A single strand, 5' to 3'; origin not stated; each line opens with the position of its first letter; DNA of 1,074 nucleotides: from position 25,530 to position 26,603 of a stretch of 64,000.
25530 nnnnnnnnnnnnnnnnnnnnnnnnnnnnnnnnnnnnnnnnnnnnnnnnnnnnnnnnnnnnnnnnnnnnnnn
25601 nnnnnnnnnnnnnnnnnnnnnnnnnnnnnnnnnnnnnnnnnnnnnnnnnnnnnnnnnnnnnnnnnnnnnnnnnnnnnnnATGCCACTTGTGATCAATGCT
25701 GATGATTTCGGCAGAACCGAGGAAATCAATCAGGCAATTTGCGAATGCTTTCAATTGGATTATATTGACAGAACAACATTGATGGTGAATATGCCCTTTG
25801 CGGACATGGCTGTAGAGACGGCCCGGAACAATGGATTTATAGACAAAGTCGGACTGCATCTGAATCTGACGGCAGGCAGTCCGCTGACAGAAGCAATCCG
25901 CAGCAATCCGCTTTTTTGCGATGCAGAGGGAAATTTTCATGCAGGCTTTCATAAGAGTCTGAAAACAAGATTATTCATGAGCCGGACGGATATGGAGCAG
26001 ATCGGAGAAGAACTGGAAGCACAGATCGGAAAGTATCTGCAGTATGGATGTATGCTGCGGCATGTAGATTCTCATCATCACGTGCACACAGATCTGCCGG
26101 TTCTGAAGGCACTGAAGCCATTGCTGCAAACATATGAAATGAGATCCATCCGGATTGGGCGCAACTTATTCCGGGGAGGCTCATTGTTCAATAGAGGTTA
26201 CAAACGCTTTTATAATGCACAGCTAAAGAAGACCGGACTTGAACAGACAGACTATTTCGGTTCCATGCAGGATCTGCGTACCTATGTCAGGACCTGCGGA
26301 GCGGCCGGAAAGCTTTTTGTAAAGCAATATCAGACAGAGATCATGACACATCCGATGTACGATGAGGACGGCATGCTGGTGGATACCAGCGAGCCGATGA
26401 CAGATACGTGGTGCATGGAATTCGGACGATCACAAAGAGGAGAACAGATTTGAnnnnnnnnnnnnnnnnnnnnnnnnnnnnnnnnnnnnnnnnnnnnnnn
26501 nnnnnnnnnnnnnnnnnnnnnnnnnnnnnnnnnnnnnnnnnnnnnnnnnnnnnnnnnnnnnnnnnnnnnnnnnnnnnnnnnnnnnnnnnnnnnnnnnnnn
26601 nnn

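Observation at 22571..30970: Operon of large, mostly unclassifiable membrane proteins plus YdjC and YfhO: candidate undescribed extracytoplasmic glycan-tailoring system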

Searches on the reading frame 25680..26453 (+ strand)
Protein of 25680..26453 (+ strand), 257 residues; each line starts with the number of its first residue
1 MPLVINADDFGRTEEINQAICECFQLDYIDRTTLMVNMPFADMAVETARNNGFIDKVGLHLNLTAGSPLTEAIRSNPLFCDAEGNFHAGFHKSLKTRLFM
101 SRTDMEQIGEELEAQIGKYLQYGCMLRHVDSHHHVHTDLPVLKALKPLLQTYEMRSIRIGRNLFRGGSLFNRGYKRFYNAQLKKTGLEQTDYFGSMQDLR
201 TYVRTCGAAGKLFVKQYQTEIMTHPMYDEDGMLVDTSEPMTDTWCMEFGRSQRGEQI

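Call 5: search_protein_families(library=pfam, proteins=[window:25680-26453:+], max_evalue=0.1)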
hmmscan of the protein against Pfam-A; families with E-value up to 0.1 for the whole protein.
window:25680-26453:+ (257 aa): 1 family
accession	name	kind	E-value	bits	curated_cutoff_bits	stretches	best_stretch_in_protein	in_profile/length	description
PF04794.17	YdjC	-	4.9e-45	154.9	29.7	1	3-234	2-234/266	YdjC-like protein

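Call 6: search_protein_families(library=ncbifam, proteins=[window:25680-26453:+], max_evalue=0.1)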
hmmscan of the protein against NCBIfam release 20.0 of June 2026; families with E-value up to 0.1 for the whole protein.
window:25680-26453:+ (257 aa): 3 families
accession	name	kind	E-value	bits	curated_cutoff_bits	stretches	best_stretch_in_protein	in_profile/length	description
NF002559.0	PRK02134.1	equivalog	1.4e-32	113.3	227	1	2-187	4-182/249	chitin disaccharide deacetylase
TIGR03473.1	HpnK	hypoth_equivalog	2.2e-28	99.3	232.6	1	3-162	4-160/283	hopanoid biosynthesis-associated protein HpnK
NF052308.1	CarbhyDeactlThm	equivalog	0.0012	18.2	400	1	49-133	53-128/265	carbohydrate deacetylase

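Call 86: search_solved_structures(query=window:25680-26453:+, max_evalue=0.001, show_alignments=1)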
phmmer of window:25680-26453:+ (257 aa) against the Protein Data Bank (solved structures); distinct sequences matched with E-value up to 0.001: 3.
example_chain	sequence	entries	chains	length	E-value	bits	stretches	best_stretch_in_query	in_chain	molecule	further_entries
2i5i_A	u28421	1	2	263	3.7e-14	56.1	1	3-154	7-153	UPF0249 protein EF_3048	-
7vi8_A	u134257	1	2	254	7.3e-11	45.3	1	3-227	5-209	Chitooligosaccharide deacetylase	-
8jqe_A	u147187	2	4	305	8.8e-08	35.2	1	3-164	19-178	YdjC family protein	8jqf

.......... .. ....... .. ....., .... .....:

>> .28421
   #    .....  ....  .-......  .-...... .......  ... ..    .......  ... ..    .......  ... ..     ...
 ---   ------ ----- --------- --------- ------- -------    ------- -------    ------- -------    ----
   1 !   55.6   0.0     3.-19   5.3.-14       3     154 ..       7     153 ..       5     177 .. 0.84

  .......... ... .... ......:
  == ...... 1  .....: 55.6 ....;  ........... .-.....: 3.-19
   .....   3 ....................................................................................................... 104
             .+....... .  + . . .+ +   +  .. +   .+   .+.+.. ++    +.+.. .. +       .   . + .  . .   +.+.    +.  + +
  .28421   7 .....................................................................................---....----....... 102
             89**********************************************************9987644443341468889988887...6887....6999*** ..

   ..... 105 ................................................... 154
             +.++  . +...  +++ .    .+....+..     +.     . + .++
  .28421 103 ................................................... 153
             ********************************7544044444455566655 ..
